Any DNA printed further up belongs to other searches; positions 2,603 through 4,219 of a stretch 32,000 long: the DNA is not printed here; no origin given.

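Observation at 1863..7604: Complete antibiotic-style dTDP-2,6-dideoxy-L-hexose cassette inside a cell-surface polysaccharide locus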

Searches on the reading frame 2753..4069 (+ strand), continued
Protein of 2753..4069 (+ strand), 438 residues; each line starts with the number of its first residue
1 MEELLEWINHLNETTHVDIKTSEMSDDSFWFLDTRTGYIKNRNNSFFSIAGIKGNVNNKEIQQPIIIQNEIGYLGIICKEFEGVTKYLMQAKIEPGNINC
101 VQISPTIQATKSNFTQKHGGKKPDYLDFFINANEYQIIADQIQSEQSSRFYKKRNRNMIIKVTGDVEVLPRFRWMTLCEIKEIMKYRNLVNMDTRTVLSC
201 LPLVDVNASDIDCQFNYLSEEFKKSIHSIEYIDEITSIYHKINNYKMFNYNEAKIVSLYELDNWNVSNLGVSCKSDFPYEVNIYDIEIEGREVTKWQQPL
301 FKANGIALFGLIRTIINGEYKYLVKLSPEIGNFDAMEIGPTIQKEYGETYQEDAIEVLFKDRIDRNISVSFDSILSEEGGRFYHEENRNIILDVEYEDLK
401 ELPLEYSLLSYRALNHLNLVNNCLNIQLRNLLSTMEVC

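Call 25: find_encoding_contigs(protein=P0006, flank=10000, max_places=3)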
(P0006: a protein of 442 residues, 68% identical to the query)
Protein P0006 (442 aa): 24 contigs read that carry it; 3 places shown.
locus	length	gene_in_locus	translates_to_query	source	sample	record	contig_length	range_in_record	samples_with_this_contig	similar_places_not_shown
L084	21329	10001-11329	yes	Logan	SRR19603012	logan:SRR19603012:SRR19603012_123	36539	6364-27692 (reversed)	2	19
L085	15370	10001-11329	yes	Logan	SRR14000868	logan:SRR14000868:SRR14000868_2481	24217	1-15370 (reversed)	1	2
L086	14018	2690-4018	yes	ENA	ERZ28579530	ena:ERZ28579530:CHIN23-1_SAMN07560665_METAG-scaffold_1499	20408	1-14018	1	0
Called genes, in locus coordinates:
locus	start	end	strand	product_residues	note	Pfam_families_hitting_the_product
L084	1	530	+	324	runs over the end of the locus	PF05368:NmrA (faint), PF01073:3Beta_HSD, PF01370:Epimerase, PF02719:Polysacc_synt_2, PF04321:RmlD_sub_bind (weak), PF07993:NAD_binding_4, PF13460:NAD_binding_10, PF16363:GDP_Man_Dehyd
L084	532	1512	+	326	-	-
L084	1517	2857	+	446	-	-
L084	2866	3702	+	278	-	PF04991:LicD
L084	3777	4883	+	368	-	PF02350:Epimerase_2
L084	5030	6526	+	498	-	-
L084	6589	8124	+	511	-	PF13231:PMT_2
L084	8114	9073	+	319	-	PF00535:Glycos_transf_2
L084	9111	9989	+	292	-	PF00483:NTP_transferase, PF12804:NTP_transf_3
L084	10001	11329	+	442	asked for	PF03559:Hexose_dehydrat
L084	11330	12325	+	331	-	PF01408:GFO_IDH_MocA, PF22725:GFO_IDH_MocA_C3, PF02894:GFO_IDH_MocA_C (weak)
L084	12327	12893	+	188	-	PF00908:dTDP_sugar_isom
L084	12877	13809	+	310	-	PF01073:3Beta_HSD, PF01370:Epimerase, PF16363:GDP_Man_Dehyd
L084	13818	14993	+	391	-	PF01266:DAO (weak), PF01593:Amino_oxidase (faint), PF01946:Thi4 (faint), PF13450:NAD_binding_8, PF03275:GLF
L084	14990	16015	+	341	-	PF01073:3Beta_HSD, PF01370:Epimerase, PF02719:Polysacc_synt_2, PF04321:RmlD_sub_bind, PF07993:NAD_binding_4, PF16363:GDP_Man_Dehyd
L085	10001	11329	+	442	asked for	PF03559:Hexose_dehydrat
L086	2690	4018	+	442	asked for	PF03559:Hexose_dehydrat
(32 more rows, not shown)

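Call 27: search_protein_families(library=pfam, proteins=[L081:5728-7044:+], max_evalue=0.01)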
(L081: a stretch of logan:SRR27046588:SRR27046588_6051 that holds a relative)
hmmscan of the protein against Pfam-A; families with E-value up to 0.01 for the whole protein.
L081:5728-7044:+ (438 aa): 0 families

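Call 32: search_protein_families(library=pfam, proteins=[L076:9027-9980:+, L078:14637-15980:+, L041:12893-13789:+, L037:6587-7702:+, L047:8527-9972:+, L076:14903-15292:+, L071:1523-3679:+, L001:5283-6095:+, L066:3698-5011:+, L030:16287-16988:+], max_evalue=0.001)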
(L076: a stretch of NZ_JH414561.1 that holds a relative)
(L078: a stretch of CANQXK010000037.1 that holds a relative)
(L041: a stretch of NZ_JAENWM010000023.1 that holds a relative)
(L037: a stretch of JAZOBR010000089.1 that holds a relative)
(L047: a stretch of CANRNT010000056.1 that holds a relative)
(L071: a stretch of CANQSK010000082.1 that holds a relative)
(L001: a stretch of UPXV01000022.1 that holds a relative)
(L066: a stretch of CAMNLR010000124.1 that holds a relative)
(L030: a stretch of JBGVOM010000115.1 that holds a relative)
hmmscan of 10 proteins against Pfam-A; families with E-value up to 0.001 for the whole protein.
L076:9027-9980:+ (317 aa): 1 family
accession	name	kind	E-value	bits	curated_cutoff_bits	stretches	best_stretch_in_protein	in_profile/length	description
PF00535.33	Glycos_transf_2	-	3e-22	79.8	23.3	1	5-151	1-132/168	Glycosyl transferase family 2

L078:14637-15980:+ (447 aa): 4 families
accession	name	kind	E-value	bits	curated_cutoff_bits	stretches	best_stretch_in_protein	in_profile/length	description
PF03275.19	GLF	-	1.8e-52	178.4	26.3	1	207-422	3-203/203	UDP-galactopyranose mutase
PF13450.12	NAD_binding_8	-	1.1e-12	48.5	21.9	1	60-119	1-58/68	NAD(P)-binding Rossmann-like domain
PF01946.23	Thi4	-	0.0002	21.1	26.2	1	57-96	19-58/235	Thi4 family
PF01593.30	Amino_oxidase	-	0.00032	20.6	19.8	1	71-128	7-61/443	Flavin containing amine oxidoreductase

L041:12893-13789:+ (298 aa): 4 families
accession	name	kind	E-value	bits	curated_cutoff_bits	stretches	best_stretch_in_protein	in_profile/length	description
PF01370.27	Epimerase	-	1.5e-24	87.2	20.9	1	4-234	1-240/240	NAD dependent epimerase/dehydratase family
PF16363.11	GDP_Man_Dehyd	-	1.3e-10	41.7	27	1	54-257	64-272/332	GDP-mannose 4,6 dehydratase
PF04321.23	RmlD_sub_bind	-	2.6e-08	33.7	27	1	3-253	2-233/287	RmlD substrate binding domain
PF01073.25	3Beta_HSD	-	0.00078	19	22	1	5-149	1-157/280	3-beta hydroxysteroid dehydrogenase/isomerase family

L037:6587-7702:+ (371 aa): 2 families
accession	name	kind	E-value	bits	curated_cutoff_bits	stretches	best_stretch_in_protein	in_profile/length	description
PF01041.23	DegT_DnrJ_EryC1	-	1.4e-99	334.2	19.8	1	22-369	6-359/360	DegT/DnrJ/EryC1/StrS aminotransferase family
PF00155.27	Aminotran_1_2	-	4.5e-05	23.2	19.7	1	38-167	37-192/361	Aminotransferase class I and II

L047:8527-9972:+ (481 aa): 0 families

L076:14903-15292:+ (129 aa): 1 family
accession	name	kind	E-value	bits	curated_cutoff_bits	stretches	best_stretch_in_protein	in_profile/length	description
PF04138.20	GtrA_DPMS_TM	-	2e-17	63.9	26.1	1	16-126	2-117/117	GtrA/DPMS, transmembrane domain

L071:1523-3679:+ (718 aa): 0 families

L001:5283-6095:+ (270 aa): 1 family
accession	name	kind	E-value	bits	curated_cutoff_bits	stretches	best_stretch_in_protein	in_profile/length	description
PF00005.33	ABC_tran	-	2.3e-19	70.8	25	1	38-169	1-136/137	ABC transporter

L066:3698-5011:+ (437 aa): 3 families
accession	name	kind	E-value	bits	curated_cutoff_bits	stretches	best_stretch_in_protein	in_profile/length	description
PF00534.26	Glycos_transf_1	-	6.6e-27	94.6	26.4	1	246-391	3-152/172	Glycosyl transferases group 1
PF13692.12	Glyco_trans_1_4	-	3.9e-23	82.7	27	1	262-394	5-139/142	Glycosyl transferases group 1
PF13439.12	Glyco_transf_4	-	7.1e-10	39.6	28.5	1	61-236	3-169/170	Glycosyltransferase Family 4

L030:16287-16988:+ (233 aa): 3 families
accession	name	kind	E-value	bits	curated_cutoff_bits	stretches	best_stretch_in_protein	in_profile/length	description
PF01128.25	IspD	-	4e-42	144.9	27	1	3-228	2-219/221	2-C-methyl-D-erythritol 4-phosphate cytidylyltransferase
PF12804.13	NTP_transf_3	-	7.1e-13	49.5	27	1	4-138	1-123/160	MobA-like NTP transferase domain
PF00483.29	NTP_transferase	-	1.9e-05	24.8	21.2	1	4-67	2-67/245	Nucleotidyl transferase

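Call 45: search_protein_families(library=pfam, proteins=[L081:5728-7044:+, L081:7102-7968:+, L081:3659-4621:+], max_evalue=5)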
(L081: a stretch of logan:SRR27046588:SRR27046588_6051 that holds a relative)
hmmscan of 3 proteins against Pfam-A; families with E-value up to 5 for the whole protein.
L081:5728-7044:+ (438 aa): 0 families

L081:7102-7968:+ (288 aa): 0 families

L081:3659-4621:+ (320 aa): 1 family
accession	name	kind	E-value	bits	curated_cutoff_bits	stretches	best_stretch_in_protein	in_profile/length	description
PF06662.19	C5-epim_C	-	1.7e-42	145.5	23.3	1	130-289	26-187/188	D-glucuronyl C5-epimerase C-terminus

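Call 51: search_protein_families(library=pfam, alignment_id=A3, max_evalue=0.00001)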
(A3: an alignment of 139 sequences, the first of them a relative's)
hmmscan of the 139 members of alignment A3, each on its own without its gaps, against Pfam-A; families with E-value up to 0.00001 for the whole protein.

A. member 1, L012:12285-13178:+ (297 aa): 3 families
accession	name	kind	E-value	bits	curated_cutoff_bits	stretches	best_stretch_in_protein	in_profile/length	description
PF01370.27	Epimerase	-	1.3e-29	103.8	20.9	1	4-233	1-240/240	NAD dependent epimerase/dehydratase family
PF16363.11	GDP_Man_Dehyd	-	9.8e-16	58.5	27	1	36-257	47-273/332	GDP-mannose 4,6 dehydratase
PF04321.23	RmlD_sub_bind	-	3e-08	33.5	27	1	3-280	2-260/287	RmlD substrate binding domain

B. families by the number of members that match (of 139 scanned): 102 families (the first 25 are shown)
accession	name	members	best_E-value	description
PF00535.33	Glycos_transf_2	16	8.2e-33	Glycosyl transferase family 2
PF01370.27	Epimerase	13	2.2e-63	NAD dependent epimerase/dehydratase family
PF16363.11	GDP_Man_Dehyd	13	2.7e-19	GDP-mannose 4,6 dehydratase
PF04321.23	RmlD_sub_bind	10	4.2e-96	RmlD substrate binding domain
PF01041.23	DegT_DnrJ_EryC1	6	1.4e-99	DegT/DnrJ/EryC1/StrS aminotransferase family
PF00534.26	Glycos_transf_1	6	1e-42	Glycosyl transferases group 1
PF13692.12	Glyco_trans_1_4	6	4.4e-37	Glycosyl transferases group 1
PF07993.18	NAD_binding_4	4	5.6e-09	Male sterility protein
PF02719.21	Polysacc_synt_2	3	2e-102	Polysaccharide biosynthesis protein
PF03275.19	GLF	3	1.8e-58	UDP-galactopyranose mutase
PF02776.23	TPP_enzyme_N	3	2.4e-33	Thiamine pyrophosphate enzyme, N-terminal TPP binding domain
PF02775.26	TPP_enzyme_C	3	1.2e-27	Thiamine pyrophosphate enzyme, C-terminal TPP binding domain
PF01943.22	Polysacc_synt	3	5.5e-27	Polysaccharide biosynthesis protein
PF01757.29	Acyl_transf_3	3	2.8e-25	Acyltransferase domain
PF13535.11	ATP-grasp_4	3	1.5e-24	ATP-grasp domain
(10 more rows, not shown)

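Call 57: search_protein_families(library=pfam, proteins=[L068:6345-7625:-, L068:7941-8798:-, L068:15092-16015:-, L068:16066-16485:-, L068:16496-17623:-, L001:4477-5280:+, L001:6515-8956:+, L001:14254-14640:+, L001:14659-15603:+, L001:15575-18388:+], max_evalue=0.001)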
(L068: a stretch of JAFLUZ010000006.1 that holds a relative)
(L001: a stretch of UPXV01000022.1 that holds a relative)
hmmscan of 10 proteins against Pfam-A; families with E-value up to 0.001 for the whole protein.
L068:6345-7625:- (426 aa): 6 families
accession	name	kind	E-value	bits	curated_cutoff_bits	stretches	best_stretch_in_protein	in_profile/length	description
PF03721.20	UDPG_MGDP_dh_N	-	5.4e-61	205.9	27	1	1-181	1-186/187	UDP-glucose/GDP-mannose dehydrogenase family, NAD binding domain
PF00984.24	UDPG_MGDP_dh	-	1.4e-34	118.5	25.4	1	196-289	1-93/94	UDP-glucose/GDP-mannose dehydrogenase family, central domain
PF03720.21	UDPG_MGDP_dh_C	-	2.1e-29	102.4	30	1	312-409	1-102/103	UDP-glucose/GDP-mannose dehydrogenase family, UDP binding domain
PF03446.21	NAD_binding_2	-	9.4e-07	29.4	21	1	2-139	1-114/161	NAD binding domain of 6-phosphogluconate dehydrogenase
PF01210.29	NAD_Gly3P_dh_N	-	0.00035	21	23.1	1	2-140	1-126/158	NAD-dependent glycerol-3-phosphate dehydrogenase N-terminus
PF02737.24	3HCDH_N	-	0.00063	20.1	22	0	2-78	1-82/180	3-hydroxyacyl-CoA dehydrogenase, NAD binding domain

L068:7941-8798:- (285 aa): 0 families

L068:15092-16015:- (307 aa): 0 families

L068:16066-16485:- (139 aa): 1 family
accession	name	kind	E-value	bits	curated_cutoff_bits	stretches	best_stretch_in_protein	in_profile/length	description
PF01467.32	CTP_transf_like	-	1.6e-20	74.1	21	1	10-135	2-132/133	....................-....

L068:16496-17623:- (375 aa): 1 family
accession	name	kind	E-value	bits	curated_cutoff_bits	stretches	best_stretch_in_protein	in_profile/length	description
PF02350.25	Epimerase_2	-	7.8e-85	285.2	30.6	1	27-360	6-346/347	UDP-N-acetylglucosamine 2-epimerase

L001:4477-5280:+ (267 aa): 1 family
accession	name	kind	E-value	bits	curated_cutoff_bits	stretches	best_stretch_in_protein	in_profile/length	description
PF01061.29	ABC2_membrane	-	1.8e-17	64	26.9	1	19-226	3-211/211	ABC-2 type transporter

L001:6515-8956:+ (813 aa): 4 families
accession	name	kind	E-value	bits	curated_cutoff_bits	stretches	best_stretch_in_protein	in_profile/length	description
PF04464.20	Glyphos_transf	-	1.2e-59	202.6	22.1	1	34-397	7-366/367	CDP-Glycerol:Poly(glycerophosphate) glycerophosphotransferase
PF00534.26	Glycos_transf_1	-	4.1e-28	98.5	26.4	1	639-800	4-170/172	Glycosyl transferases group 1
PF13692.12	Glyco_trans_1_4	-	8.4e-19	68.7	27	1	653-787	4-141/142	Glycosyl transferases group 1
PF13439.12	Glyco_transf_4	-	0.00043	20.8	28.5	0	513-611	60-164/170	Glycosyltransferase Family 4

L001:14254-14640:+ (128 aa): 1 family
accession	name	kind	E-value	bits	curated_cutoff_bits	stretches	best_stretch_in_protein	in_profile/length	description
PF04138.20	GtrA_DPMS_TM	-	1.5e-25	90.1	26.1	1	10-123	1-117/117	GtrA/DPMS, transmembrane domain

L001:14659-15603:+ (314 aa): 2 families
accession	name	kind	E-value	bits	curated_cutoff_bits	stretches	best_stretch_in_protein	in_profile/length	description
PF00535.33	Glycos_transf_2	-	5e-26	92.1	23.3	1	5-166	1-166/168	Glycosyl transferase family 2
PF10111.15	Glyco_tranf_2_2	-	0.00057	19.9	27.3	1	5-96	1-92/276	Glycosyltransferase like family 2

L001:15575-18388:+ (937 aa): 1 family
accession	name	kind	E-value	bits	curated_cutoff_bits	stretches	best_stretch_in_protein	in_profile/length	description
PF09586.16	YfhO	-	2.6e-102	344.1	28.5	1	36-916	4-835/835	Bacterial membrane protein YfhO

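Call 61: search_protein_families(library=ncbifam, proteins=[L081:7102-7968:+, L005:5400-6476:+, L076:9027-9980:+, L047:8527-9972:+, L081:5728-7044:+, L081:144-1523:+, L078:14637-15980:+], max_evalue=0.00001)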
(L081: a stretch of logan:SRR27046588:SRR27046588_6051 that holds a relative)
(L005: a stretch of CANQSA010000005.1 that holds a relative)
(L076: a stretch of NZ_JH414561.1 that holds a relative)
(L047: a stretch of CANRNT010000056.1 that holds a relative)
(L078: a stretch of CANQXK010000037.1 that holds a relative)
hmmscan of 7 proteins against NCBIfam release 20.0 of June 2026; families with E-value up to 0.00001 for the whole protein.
L081:7102-7968:+ (288 aa): 1 family
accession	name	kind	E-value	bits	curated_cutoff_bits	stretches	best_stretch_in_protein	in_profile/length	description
NF053598.1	WaaS_CpsH_GTase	subfamily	4e-43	148.4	60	1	34-285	48-314/318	WaaS/CpsH family glycosyltransferase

L005:5400-6476:+ (358 aa): 1 family
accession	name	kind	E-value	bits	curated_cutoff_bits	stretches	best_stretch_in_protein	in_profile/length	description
NF053598.1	WaaS_CpsH_GTase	subfamily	4.2e-27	95.8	60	1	62-351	30-317/318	WaaS/CpsH family glycosyltransferase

L076:9027-9980:+ (317 aa): 4 families
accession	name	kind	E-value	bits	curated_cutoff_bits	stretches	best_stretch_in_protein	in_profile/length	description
NF047588.1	GlcsyltransPgfSStrep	equivalog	6.2e-53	180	500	1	3-306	2-304/308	glycosyltransferase PgfS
NF007986.1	PRK10714.1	equivalog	8.9e-33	113.6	529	1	1-308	5-312/316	undecaprenyl-phosphate 4-deoxy-4-formamido-L-arabinose transferase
NF050050.1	ProtGlycPglI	equivalog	1.2e-07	31.4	500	1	1-128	1-124/306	GalNAc(5)-diNAcBac-PP-undecaprenol beta-1,3-glucosyltransferase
TIGR03937.1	PgaC_IcaA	equivalog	2.4e-07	30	422.3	1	2-97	45-135/407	poly-beta-1,6-N-acetyl-D-glucosamine synthase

L047:8527-9972:+ (481 aa): 0 families

L081:5728-7044:+ (438 aa): 0 families

L081:144-1523:+ (459 aa): 10 families
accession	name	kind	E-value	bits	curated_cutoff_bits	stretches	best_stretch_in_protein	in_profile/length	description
TIGR03025.1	EPS_sugtrans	subfamily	9.9e-90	301.9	295.55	1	32-458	33-444/445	exopolysaccharide biosynthesis polyprenyl glycosylphosphotransferase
TIGR03022.1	WbaP_sugtrans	subfamily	2.8e-89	300.4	403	1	21-458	23-455/456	undecaprenyl-phosphate galactose phosphotransferase WbaP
TIGR03023.1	WcaJ_sugtrans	equivalog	1.9e-74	251.6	410.75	1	30-458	33-452/453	undecaprenyl-phosphate glucose phosphotransferase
NF052601.1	undeca_RfbP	equivalog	1.1e-61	208.2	330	1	251-454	35-237/244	undecaprenyl-phosphate galactose phosphotransferase family protein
NF011751.0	PRK15204.1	equivalog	1.1e-53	182.6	907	1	36-458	64-475/476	undecaprenyl-phosphate galactose phosphotransferase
NF041877.1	EPS_EpsZ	equivalog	3.1e-46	158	800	1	259-458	264-458/459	exopolysaccharide biosynthesis polyisoprenyl-phosphate hexose-1-phosphate transferase EpsZ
TIGR03013.1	EpsB_2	subfamily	1.2e-44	153.2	393.35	1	35-458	38-442/443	TIGR03013 family XrtA/PEP-CTERM system glycosyltransferase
NF007518.0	PRK10124.1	equivalog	4e-40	137.9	684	1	86-458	110-463/464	undecaprenyl-phosphate glucose phosphotransferase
NF050817.1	PolSacchBiosHfsE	equivalog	2.3e-21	76.1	750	1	194-450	205-457/467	polysaccharide biosynthesis protein HfsE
NF045514.1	glycotran_HepC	equivalog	3.4e-19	69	140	1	255-387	111-213/220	heterocyst development glycosyltransferase HepC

L078:14637-15980:+ (447 aa): 5 families
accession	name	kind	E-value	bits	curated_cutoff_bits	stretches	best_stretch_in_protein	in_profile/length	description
TIGR00031.1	UDP-GALP_mutase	equivalog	3.6e-106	355.3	303.75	1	58-439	4-376/378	UDP-galactopyranose mutase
NF005547.0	PRK07208.1-3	equivalog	3e-10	39.4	380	1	54-295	3-250/465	hypothetical protein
NF005546.0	PRK07208.1-2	equivalog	1.9e-07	30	418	0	191-224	168-201/527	hypothetical protein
NF005548.0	PRK07208.1-4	equivalog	1.4e-06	27.2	389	0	55-223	3-167/488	hypothetical protein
NF005545.0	PRK07208.1-1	equivalog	9e-06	24.3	451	0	56-223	8-171/504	hypothetical protein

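Call 77: search_protein_representatives(protein=window:2753-4069:+)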
Query: 438 residues. Proteins with E-value up to 0.001 (for the whole library): 1505; up to 1e-10: 1113; up to 1e-30: 561. The best 150 are listed.
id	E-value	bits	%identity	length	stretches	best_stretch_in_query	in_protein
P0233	4.4e-132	457.6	49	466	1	1-437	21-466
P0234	4.2e-116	404.9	47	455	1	3-434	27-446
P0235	8.8e-113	394.0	50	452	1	2-434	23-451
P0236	3.9e-112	391.9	49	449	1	3-434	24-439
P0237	6.1e-112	391.2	47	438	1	2-436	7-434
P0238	6.9e-109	381.2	45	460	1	3-436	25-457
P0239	1.1e-100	354.2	47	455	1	2-435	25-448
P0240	6.8e-100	351.5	43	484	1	2-434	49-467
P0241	5.6e-97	341.9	43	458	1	1-434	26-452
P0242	1.4e-93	330.8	42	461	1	2-435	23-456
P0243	2.6e-93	329.9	44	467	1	3-434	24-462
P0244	1.0e-91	324.6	37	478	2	1-302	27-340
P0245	2.3e-91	323.5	54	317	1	123-434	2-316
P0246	4.6e-90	319.2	54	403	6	82-149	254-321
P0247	1.8e-89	317.2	46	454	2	2-203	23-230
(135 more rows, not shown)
